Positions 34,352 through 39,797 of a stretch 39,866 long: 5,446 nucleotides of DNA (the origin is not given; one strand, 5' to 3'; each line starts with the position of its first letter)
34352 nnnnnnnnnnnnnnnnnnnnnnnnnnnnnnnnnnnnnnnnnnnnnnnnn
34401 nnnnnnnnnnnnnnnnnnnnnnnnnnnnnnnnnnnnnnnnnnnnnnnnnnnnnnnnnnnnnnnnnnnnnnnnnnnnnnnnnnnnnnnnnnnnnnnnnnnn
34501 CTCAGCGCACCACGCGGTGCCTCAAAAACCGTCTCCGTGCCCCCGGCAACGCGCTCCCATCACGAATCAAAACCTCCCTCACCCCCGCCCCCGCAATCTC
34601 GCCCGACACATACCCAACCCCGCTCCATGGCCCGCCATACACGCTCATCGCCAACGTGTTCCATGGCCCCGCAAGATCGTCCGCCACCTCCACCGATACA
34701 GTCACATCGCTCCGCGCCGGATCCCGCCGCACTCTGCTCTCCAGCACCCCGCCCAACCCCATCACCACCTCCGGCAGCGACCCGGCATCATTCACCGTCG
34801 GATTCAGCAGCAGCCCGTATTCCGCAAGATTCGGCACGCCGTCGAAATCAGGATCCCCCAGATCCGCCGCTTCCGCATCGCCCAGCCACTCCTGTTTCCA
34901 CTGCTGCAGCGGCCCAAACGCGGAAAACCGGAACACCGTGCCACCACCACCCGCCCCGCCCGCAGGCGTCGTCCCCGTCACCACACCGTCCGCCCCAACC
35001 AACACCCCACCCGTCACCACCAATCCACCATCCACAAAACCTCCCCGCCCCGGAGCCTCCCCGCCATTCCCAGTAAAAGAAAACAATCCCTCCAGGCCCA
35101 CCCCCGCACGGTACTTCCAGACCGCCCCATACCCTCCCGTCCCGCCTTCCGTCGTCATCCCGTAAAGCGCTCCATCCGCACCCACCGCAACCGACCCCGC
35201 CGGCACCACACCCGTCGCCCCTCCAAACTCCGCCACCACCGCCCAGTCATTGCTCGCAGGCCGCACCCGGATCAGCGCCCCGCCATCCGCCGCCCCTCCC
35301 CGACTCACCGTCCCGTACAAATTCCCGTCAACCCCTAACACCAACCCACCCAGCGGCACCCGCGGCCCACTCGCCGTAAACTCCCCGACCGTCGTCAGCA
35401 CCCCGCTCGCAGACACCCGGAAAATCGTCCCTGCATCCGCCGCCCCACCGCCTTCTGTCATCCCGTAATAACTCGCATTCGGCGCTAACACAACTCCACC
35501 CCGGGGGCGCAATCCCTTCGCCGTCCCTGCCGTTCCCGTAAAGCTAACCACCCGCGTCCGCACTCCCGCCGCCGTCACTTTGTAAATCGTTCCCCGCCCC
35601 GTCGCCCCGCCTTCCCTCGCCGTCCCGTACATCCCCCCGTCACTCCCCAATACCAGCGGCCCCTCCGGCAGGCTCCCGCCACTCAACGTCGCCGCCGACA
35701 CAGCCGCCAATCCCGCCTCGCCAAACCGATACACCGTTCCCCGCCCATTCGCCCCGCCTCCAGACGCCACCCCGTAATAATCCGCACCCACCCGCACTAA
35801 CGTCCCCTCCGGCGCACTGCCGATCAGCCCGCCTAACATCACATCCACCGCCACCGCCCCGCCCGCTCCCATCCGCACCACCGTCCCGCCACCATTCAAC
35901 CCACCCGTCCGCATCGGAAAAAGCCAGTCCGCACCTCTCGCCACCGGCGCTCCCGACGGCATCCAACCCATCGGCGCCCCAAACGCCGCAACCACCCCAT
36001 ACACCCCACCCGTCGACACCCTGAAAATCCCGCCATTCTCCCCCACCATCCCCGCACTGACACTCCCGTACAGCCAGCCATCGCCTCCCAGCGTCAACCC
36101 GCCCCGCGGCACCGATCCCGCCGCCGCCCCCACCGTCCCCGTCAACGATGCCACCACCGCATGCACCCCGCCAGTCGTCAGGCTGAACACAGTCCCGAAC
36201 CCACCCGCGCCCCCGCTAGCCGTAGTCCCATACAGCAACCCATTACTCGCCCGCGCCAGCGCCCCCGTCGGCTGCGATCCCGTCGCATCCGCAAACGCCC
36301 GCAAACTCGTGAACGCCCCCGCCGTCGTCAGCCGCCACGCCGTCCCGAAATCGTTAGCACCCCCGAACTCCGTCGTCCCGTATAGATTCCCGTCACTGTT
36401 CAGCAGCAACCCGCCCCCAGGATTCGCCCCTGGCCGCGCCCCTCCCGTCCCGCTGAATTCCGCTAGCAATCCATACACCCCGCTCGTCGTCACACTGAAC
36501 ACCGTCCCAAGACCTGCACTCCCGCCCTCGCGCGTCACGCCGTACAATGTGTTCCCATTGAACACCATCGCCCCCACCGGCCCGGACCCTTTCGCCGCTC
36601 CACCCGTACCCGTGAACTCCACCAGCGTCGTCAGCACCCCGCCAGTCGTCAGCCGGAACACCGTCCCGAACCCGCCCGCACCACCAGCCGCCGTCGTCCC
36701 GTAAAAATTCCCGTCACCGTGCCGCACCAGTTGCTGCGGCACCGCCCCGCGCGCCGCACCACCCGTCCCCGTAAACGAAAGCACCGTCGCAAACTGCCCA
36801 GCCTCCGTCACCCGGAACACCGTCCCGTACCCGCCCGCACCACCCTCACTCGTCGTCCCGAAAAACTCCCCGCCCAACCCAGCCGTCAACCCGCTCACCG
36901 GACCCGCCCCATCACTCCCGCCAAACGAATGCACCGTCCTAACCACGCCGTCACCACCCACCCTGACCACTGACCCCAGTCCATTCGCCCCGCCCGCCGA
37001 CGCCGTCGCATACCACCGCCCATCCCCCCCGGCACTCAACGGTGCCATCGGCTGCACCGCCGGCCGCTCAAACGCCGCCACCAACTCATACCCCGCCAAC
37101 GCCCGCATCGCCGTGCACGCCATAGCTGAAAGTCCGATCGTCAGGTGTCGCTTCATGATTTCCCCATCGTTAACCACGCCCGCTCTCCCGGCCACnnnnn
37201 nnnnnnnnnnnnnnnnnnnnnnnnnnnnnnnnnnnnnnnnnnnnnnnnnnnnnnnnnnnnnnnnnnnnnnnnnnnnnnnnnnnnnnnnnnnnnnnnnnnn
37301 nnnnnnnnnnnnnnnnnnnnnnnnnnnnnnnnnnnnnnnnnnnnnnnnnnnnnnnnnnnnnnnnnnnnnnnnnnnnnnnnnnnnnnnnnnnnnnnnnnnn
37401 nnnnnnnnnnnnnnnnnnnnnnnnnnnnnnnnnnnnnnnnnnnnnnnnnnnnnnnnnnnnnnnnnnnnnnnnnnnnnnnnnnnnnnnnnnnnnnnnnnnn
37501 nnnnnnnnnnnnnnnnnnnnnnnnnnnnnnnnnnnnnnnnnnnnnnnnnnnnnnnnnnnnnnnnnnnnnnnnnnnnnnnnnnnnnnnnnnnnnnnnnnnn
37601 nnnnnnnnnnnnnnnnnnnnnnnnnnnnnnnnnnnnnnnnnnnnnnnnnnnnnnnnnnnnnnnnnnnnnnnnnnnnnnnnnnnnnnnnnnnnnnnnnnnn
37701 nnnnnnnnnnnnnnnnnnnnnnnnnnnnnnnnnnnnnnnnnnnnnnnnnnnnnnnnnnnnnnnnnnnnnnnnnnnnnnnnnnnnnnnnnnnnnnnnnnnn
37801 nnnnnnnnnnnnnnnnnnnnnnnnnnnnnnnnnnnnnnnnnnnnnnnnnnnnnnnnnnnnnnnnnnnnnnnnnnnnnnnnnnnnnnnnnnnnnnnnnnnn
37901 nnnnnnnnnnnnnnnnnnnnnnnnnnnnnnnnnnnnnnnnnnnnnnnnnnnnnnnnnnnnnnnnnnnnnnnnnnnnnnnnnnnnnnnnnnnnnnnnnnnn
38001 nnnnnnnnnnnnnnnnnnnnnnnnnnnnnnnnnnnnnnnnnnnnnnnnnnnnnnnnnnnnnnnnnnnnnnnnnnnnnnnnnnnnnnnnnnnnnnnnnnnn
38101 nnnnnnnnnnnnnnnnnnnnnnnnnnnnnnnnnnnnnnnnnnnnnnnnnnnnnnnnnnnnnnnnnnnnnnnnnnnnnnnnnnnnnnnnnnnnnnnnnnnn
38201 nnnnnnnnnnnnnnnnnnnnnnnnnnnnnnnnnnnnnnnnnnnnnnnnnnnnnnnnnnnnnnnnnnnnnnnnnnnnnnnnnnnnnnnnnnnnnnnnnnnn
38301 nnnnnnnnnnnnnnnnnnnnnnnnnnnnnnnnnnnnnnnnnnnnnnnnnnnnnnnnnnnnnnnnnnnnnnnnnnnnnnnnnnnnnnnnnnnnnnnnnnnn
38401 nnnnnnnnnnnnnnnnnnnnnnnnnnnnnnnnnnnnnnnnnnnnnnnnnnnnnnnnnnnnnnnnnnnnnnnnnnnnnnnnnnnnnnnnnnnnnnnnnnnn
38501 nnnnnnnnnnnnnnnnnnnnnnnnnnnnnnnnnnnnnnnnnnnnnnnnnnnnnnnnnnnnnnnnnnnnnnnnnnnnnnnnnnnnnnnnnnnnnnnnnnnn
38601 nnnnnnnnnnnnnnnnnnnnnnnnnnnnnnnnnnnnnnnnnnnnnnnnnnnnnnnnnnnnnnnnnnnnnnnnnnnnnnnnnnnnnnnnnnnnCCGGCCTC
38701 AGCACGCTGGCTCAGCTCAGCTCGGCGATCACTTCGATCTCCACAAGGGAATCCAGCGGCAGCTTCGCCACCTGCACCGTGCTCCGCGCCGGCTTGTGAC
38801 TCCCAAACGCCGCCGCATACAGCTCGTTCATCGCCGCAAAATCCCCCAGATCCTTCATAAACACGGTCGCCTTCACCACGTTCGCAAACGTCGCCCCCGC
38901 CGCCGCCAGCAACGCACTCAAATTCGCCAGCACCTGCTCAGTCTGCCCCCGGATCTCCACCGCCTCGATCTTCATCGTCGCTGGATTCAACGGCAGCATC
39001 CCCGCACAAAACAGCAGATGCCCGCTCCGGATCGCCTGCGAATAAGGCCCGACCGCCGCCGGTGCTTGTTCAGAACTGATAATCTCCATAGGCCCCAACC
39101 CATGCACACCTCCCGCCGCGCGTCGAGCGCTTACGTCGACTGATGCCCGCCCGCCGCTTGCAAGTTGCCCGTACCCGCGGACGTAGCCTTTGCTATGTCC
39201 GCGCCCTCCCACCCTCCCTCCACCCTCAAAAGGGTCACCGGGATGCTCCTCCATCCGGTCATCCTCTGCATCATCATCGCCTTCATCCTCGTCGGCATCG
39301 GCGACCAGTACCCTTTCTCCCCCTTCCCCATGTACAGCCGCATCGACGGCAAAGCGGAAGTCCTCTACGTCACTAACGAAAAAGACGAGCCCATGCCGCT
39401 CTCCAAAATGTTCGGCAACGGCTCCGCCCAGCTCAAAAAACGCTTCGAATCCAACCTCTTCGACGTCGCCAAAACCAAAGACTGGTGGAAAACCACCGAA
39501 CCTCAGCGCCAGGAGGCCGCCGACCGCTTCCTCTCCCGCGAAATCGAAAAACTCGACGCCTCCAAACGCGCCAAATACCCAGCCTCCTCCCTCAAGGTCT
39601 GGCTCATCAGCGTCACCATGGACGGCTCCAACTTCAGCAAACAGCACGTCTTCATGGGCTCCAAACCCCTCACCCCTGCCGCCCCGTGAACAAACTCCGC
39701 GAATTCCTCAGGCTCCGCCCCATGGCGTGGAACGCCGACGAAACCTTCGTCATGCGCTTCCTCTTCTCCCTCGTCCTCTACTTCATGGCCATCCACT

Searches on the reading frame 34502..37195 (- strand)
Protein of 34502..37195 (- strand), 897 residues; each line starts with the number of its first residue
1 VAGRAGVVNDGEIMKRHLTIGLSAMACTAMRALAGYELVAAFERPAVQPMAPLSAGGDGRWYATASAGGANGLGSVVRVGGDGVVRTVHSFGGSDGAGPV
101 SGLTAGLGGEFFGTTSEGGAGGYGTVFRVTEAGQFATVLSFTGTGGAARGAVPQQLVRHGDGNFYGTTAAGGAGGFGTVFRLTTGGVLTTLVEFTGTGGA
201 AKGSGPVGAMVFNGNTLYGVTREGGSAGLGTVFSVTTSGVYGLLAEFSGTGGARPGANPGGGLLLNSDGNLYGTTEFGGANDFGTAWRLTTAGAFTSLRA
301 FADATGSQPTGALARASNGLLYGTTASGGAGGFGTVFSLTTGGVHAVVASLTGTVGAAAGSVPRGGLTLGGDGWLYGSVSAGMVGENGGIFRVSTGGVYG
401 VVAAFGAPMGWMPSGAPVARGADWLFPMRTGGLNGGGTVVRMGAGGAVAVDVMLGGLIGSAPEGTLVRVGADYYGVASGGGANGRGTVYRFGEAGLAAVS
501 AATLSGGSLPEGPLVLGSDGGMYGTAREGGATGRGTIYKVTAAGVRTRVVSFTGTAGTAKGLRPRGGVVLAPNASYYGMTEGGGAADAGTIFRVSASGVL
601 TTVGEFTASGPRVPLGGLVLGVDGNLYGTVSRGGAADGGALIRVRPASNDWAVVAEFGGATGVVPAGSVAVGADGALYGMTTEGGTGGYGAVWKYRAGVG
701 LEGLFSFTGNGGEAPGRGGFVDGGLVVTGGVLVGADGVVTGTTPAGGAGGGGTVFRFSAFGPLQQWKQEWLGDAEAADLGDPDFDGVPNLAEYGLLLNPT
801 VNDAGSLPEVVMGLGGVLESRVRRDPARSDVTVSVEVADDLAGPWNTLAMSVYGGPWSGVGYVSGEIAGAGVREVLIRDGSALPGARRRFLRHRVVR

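Call 4: search_protein_families(library=pfam, proteins=[window:34502-37195:-], max_evalue=0.1)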
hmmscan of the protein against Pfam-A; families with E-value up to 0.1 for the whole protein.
window:34502-37195:- (897 aa): 0 families

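Call 5: search_protein_families(library=ncbifam, proteins=[window:34502-37195:-], max_evalue=0.1)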
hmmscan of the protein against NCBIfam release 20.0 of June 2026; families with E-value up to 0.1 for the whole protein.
window:34502-37195:- (897 aa): 1 family
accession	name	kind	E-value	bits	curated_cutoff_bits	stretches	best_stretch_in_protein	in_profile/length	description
TIGR03803.2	Gloeo_Verruco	domain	2.8e-138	449.6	44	13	256-303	1-48/50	choice-of-anchor tandem repeat GloVer-containing protein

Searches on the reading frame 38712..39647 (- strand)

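Call 24: search_protein_families(library=ncbifam, proteins=[window:38712-39647:-], max_evalue=0.001)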
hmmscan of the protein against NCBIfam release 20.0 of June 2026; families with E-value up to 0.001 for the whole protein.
window:38712-39647:- (311 aa): 3 families
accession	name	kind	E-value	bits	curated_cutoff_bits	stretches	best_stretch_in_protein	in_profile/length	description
TIGR00004.1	TIGR00004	subfamily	9.2e-46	155.1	106.25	1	187-309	1-124/125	Rid family detoxifying hydrolase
NF008490.0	PRK11401.1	equivalog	1.7e-27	95.9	222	1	188-308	3-125/129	enamine/imine deaminase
TIGR03610.1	RutC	equivalog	3e-18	66.2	169.1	1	187-310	3-126/127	pyrimidine utilization protein C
